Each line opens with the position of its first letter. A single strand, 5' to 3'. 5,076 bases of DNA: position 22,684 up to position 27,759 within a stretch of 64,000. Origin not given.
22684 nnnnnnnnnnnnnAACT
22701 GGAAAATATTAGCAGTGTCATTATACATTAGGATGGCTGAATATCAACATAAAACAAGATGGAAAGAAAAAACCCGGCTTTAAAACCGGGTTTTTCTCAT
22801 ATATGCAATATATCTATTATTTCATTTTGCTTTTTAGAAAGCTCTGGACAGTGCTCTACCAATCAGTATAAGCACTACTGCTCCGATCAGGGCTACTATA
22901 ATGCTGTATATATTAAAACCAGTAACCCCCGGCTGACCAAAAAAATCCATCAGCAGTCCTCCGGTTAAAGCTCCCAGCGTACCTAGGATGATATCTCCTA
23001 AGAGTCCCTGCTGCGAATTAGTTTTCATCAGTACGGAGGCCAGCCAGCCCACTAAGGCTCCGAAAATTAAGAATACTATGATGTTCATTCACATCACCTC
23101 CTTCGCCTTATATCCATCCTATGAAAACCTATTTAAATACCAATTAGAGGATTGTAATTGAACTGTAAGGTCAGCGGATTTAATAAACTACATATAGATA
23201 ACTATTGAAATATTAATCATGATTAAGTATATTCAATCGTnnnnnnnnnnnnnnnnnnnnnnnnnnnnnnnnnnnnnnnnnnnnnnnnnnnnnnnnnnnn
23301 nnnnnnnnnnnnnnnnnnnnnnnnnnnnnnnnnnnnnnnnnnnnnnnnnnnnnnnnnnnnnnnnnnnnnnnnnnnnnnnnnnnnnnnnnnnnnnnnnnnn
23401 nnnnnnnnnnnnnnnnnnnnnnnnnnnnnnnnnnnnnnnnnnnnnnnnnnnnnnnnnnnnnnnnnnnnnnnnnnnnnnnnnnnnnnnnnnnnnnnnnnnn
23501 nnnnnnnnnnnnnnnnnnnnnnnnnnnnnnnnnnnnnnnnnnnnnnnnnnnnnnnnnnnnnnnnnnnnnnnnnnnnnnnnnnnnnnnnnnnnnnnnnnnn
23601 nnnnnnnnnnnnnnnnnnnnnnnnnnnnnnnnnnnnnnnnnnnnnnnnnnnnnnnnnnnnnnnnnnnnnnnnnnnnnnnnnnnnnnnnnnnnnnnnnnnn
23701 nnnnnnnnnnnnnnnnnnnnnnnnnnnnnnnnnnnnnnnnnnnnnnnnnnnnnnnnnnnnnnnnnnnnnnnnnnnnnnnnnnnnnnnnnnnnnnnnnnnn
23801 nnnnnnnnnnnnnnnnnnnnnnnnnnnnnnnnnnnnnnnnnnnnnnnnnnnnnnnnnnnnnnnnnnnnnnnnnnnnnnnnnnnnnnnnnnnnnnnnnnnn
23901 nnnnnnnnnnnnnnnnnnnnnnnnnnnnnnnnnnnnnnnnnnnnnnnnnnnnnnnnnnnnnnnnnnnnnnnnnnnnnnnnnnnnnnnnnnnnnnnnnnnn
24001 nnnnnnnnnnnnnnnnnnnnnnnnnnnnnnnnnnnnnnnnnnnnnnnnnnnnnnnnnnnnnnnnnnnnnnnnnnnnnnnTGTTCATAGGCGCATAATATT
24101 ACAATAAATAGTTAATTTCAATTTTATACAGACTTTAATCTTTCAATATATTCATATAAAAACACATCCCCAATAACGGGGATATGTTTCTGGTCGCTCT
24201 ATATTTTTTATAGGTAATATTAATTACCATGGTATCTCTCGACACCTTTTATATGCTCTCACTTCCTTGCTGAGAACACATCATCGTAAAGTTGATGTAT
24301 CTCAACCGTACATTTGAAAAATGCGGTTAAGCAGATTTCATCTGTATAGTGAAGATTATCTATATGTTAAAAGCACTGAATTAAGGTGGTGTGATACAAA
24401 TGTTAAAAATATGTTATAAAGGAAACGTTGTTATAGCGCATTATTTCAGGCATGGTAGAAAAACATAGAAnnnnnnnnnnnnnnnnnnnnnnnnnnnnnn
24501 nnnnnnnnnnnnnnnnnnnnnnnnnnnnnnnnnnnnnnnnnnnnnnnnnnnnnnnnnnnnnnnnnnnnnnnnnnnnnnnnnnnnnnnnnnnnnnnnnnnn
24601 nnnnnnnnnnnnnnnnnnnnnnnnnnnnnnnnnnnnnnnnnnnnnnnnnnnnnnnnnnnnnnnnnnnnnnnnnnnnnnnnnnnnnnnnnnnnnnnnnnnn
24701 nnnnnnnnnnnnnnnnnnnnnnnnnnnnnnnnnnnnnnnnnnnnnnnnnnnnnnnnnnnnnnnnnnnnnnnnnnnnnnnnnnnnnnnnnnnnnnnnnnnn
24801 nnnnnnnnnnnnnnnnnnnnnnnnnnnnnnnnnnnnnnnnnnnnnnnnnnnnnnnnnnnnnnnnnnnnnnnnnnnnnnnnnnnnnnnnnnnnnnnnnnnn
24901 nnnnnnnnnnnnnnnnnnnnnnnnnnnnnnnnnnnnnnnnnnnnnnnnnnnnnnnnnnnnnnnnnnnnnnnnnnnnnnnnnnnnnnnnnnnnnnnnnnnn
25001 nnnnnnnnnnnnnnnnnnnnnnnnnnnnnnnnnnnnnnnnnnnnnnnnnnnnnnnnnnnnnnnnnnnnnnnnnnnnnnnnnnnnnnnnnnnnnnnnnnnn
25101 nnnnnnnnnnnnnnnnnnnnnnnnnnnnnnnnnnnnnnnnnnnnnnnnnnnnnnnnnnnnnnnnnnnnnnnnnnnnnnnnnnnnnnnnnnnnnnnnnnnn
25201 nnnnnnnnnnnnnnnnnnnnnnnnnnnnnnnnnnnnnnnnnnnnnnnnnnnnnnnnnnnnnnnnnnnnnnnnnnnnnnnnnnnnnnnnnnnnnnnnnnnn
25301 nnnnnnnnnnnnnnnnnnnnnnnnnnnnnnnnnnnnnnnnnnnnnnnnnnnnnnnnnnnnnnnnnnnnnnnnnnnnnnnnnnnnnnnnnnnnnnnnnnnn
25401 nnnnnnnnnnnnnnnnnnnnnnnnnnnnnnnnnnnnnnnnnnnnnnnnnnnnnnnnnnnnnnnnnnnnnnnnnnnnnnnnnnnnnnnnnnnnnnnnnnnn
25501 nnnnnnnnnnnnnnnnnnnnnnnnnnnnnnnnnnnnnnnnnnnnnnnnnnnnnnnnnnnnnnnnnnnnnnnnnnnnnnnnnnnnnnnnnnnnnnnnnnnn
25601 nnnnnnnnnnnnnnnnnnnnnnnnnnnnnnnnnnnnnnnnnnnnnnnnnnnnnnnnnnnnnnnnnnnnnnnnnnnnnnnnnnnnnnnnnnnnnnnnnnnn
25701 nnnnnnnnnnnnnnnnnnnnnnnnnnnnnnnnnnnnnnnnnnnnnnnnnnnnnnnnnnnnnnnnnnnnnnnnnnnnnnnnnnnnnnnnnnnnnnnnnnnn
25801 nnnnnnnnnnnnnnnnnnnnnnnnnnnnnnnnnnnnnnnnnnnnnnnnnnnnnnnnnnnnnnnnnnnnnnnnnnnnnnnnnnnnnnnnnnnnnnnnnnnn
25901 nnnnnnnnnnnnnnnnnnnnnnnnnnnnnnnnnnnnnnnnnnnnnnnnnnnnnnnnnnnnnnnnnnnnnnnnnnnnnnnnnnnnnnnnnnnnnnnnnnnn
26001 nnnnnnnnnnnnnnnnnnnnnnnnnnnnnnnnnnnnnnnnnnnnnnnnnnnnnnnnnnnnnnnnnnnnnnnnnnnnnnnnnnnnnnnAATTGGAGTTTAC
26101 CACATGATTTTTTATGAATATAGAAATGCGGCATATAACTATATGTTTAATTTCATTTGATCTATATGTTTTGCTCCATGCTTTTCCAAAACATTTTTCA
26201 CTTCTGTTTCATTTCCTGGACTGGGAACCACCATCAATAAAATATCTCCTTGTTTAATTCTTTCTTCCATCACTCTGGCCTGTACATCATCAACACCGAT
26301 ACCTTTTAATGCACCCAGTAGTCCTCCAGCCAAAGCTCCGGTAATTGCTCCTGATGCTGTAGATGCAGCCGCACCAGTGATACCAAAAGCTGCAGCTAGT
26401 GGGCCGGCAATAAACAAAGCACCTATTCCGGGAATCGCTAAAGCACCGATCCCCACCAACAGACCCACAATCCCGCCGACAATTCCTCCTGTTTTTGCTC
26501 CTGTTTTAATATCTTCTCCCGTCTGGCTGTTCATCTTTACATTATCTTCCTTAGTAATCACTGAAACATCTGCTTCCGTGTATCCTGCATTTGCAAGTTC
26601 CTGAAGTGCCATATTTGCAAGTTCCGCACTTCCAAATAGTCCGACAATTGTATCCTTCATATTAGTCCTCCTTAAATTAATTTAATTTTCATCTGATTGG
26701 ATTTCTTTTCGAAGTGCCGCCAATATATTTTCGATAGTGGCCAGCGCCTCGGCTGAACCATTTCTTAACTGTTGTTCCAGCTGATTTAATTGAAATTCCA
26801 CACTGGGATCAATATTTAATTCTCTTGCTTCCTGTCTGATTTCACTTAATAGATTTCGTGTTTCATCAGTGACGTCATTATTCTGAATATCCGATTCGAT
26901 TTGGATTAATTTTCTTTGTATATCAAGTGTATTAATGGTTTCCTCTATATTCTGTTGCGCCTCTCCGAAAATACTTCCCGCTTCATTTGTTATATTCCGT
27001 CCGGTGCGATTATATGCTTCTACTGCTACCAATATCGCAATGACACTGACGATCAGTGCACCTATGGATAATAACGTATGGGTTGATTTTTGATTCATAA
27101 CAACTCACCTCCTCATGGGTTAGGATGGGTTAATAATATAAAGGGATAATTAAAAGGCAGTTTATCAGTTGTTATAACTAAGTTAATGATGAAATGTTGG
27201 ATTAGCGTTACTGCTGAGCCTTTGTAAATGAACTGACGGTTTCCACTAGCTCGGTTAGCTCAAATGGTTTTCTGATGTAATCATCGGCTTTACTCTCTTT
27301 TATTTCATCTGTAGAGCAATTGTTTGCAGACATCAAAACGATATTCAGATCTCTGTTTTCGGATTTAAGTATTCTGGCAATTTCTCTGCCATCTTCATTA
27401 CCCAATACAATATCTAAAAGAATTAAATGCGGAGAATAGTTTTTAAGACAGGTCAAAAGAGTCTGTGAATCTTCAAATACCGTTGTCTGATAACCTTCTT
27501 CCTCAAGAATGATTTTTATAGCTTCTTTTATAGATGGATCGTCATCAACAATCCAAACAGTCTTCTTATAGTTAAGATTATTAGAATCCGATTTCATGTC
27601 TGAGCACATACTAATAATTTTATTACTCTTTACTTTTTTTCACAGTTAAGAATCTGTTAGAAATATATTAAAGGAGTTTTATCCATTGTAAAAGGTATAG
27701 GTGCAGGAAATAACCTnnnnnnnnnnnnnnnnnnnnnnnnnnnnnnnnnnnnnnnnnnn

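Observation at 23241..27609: A possible multi-step phosphorelay from a cytoplasmic kinase through a stand-alone receiver and a HisKA-only mini-protein to an OmpR regulator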

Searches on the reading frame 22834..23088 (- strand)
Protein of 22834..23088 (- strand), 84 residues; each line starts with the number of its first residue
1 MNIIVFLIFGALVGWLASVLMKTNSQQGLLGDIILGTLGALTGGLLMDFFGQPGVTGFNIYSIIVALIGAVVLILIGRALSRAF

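Call 5: search_protein_families(library=pfam, proteins=[window:22834-23088:-], max_evalue=1)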
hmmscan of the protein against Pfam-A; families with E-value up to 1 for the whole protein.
window:22834-23088:- (84 aa): 5 families
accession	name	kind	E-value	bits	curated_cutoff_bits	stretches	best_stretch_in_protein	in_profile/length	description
PF04226.18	Transgly_assoc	-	6e-11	42.8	25.3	1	33-82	1-49/49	Transglycosylase associated protein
PF06305.16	LapA_dom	-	0.02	15.2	28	1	3-23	23-45/64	Lipopolysaccharide assembly protein A domain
PF03458.18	Gly_transporter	-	0.023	15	23.5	1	8-76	5-76/78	Glycine transporter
PF18898.5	DUF5654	-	0.12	12.8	23.8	1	50-82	47-70/71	Family of unknown function (DUF5654)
PF05493.18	ATP_synt_H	-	0.4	11.7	25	0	3-31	2-30/62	ATP synthase subunit H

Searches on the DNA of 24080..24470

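Call 74: search_rna_families(source=window, start=24080, end=24470, threshold=evalue, max_evalue=1)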
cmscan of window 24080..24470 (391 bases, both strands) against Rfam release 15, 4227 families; matches with E-value up to 1: 3.
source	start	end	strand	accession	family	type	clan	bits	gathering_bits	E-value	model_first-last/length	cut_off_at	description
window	24156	24350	-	RF00022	GcvB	Gene;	-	28.2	42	0.00018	1-204/204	no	GcvB RNA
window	24126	24216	-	RF01770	rimP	Cis-reg; leader;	-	25.3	47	0.049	1-102/102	no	Gammaprotebacteria rimP leader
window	24157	24287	-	RF04178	BTnc005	Gene; sRNA;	-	17.6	174.8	0.085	1-205/205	no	Bacteroides sRNA BTnc005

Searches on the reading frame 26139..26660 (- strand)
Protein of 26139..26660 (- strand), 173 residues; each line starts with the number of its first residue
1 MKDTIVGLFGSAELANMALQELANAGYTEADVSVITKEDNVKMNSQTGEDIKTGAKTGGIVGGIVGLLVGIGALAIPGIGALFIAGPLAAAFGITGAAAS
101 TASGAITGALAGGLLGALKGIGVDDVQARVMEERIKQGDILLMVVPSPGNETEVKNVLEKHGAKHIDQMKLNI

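Call 5: search_protein_families(library=pfam, proteins=[window:26139-26660:-], max_evalue=1)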
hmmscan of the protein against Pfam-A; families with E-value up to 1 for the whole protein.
window:26139-26660:- (173 aa): 7 families
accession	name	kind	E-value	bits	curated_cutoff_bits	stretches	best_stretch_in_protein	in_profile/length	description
PF11181.13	YflT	-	2.2e-06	28.5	26.2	1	5-68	2-69/99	Heat induced stress protein YflT domain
PF11821.13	ActD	-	3.4e-05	24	25.7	2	5-71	3-70/170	Alternative complex III, ActD subunit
PF06897.17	DUF1269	-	0.0036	18.1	26.9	1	103-166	20-83/100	Protein of unknown function (DUF1269)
PF05808.16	Podoplanin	-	0.019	15.7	30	1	30-74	74-119/135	Podoplanin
PF19297.4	QcrA_N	-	0.36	10.6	27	1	11-47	11-47/222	QcrA subunit N-terminal region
PF16013.10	DUF4781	-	0.45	9.7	27.9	1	44-100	79-130/310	Domain of unknown function (DUF4781)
PF07332.16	Phage_holin_3_6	-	0.58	10.7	28.4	1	62-128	34-96/116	Putative Actinobacterial Holin-X, holin superfamily III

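Call 85: search_protein_families(library=ncbifam, proteins=[window:26139-26657:-], max_evalue=0.01)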
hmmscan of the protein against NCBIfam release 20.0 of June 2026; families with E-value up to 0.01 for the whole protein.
window:26139-26657:- (172 aa): 0 families

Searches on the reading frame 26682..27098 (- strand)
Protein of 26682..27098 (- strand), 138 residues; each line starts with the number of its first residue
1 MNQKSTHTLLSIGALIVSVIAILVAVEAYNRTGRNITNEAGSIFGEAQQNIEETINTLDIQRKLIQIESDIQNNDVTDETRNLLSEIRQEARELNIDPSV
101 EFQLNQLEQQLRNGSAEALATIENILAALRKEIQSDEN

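Call 5: search_protein_families(library=pfam, proteins=[window:26682-27098:-], max_evalue=1)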
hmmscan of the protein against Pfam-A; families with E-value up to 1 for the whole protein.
window:26682-27098:- (138 aa): 8 families
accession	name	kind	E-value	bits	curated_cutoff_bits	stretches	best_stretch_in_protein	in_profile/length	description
PF09976.15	TPR_21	-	0.017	15.3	25.5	1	12-121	11-116/193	Tetratricopeptide repeat-like domain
PF00700.27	Flagellin_C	-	0.047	14.5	23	1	37-83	11-58/86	Bacterial flagellin C-terminal helical region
PF06103.16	DUF948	-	0.068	13.8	37.2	1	13-69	15-72/89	Bacterial protein of unknown function (DUF948)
PF11735.13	CAP59_mtransfer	-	0.11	12.5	28.8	1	38-130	10-99/242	Cryptococcal mannosyltransferase 1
PF12732.12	YtxH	-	0.15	13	37.5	1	10-77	4-49/71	YtxH-like protein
PF07400.16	IL11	-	0.16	12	25.8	1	69-135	7-75/170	Interleukin 11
PF24564.1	DUF7605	-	0.66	10.3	27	1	51-134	51-131/183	Domain of unknown function (DUF7605)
PF08946.15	Osmo_CC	-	0.9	10.3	24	1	38-61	4-27/46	Osmosensory transporter coiled coil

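Call 85: search_protein_families(library=ncbifam, proteins=[window:26682-27095:-], max_evalue=0.01)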
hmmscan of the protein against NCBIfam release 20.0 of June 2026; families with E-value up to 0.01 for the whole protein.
window:26682-27095:- (137 aa): 1 family
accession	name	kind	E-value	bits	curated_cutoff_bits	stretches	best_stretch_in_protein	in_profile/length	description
NF010696.0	PRK14096.1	equivalog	0.0011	17.5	671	1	14-100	432-518/528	glucose-6-phosphate isomerase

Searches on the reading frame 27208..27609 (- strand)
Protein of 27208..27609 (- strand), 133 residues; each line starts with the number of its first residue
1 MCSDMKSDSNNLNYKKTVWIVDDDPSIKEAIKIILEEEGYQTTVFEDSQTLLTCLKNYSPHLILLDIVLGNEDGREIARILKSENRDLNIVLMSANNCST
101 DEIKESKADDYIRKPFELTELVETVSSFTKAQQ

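Call 5: search_protein_families(library=pfam, proteins=[window:27208-27609:-], max_evalue=1)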
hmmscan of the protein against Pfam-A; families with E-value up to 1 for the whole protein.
window:27208-27609:- (133 aa): 6 families
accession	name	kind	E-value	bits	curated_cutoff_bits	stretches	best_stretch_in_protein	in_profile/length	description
PF00072.30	Response_reg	-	1.8e-22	80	30.2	1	18-125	1-110/111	Response regulator receiver domain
PF20274.4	cREC_REC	-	0.00031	21.8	27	1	27-105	11-84/88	Cyclic-phosphate processing Receiver domain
PF20161.5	VpsR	-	0.01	16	23.7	1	15-125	11-120/121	VpsR domain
PF21714.3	KaiA_N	-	0.038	14.6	27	1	20-103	5-87/125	Circadian clock protein KaiA, N-terminal domain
PF23198.2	PDE8A_N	-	0.052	13.9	29.6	1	26-102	21-98/147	PDE8A-like, N-terminal domain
PF01206.22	TusA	-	0.13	12.6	28.6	1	10-49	22-61/70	Sulfurtransferase TusA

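Call 85: search_protein_families(library=ncbifam, proteins=[window:27208-27606:-], max_evalue=0.01)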
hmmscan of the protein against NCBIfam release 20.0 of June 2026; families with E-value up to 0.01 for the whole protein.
window:27208-27606:- (132 aa): 91 families (the best 25 are shown)
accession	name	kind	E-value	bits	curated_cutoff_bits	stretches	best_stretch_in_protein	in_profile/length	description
NF040689.1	MtrAB_MtrA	equivalog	2.1e-23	82.8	300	1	17-125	1-110/219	MtrAB system response regulator MtrA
TIGR02154.1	PhoB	equivalog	4.8e-20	71.8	296.2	1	15-127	3-119/226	phosphate regulon transcriptional regulator PhoB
NF007005.1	PRK09468.1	equivalog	1.6e-19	70.3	331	1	14-127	3-118/237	osmolarity response regulator transcription factor OmpR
NF053854.1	RespRegPhoBBctds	equivalog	5.4e-19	68.4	270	1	18-127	2-114/225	two-component system response regulator PhoB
NF041733.1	resp_reg_CseB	equivalog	9.9e-19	67.6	350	1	16-127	2-114/228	two-component system response regulator CseB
NF008034.0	PRK10766.1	equivalog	3.7e-18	65.9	275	1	15-124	3-113/231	two-component system response regulator TorR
NF040534.1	resp_reg_YycF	equivalog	3.7e-18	65.6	340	1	15-126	1-113/231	response regulator YycF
TIGR01818.1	ntrC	equivalog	4.9e-18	65.2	558.6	1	17-125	1-111/463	nitrogen regulation protein NR(I)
NF008296.0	PRK11083.1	equivalog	2.7e-17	62.9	273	1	14-127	3-117/228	two-component system response regulator CreB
NF045944.1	ResRegRpaBCyano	equivalog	9.6e-17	61.1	330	1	19-126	2-110/229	response regulator transcription factor RpaB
NF033120.0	vanR_FM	exception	1.4e-16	60.9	460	1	16-126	5-116/231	vancomycin resistance response regulator transcription factor, VanR-F/VanR-M family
NF051870.1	NAssimRespRegNtrX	equivalog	4.1e-16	58.9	600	1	16-128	3-119/452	nitrogen assimilation response regulator NtrX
NF006900.1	PRK09390.1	equivalog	1.9e-15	56.9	255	1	14-128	4-120/203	response regulator FixJ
NF045717.1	DVU0259_DivK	exception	2.7e-15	56.6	160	1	14-125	2-113/117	DVU0259 family response regulator domain-containing protein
NF033117.2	vanR_ACDEGLN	exception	2.7e-15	56.5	350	1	18-125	2-110/226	VanR-ABDEGLN family response regulator transcription factor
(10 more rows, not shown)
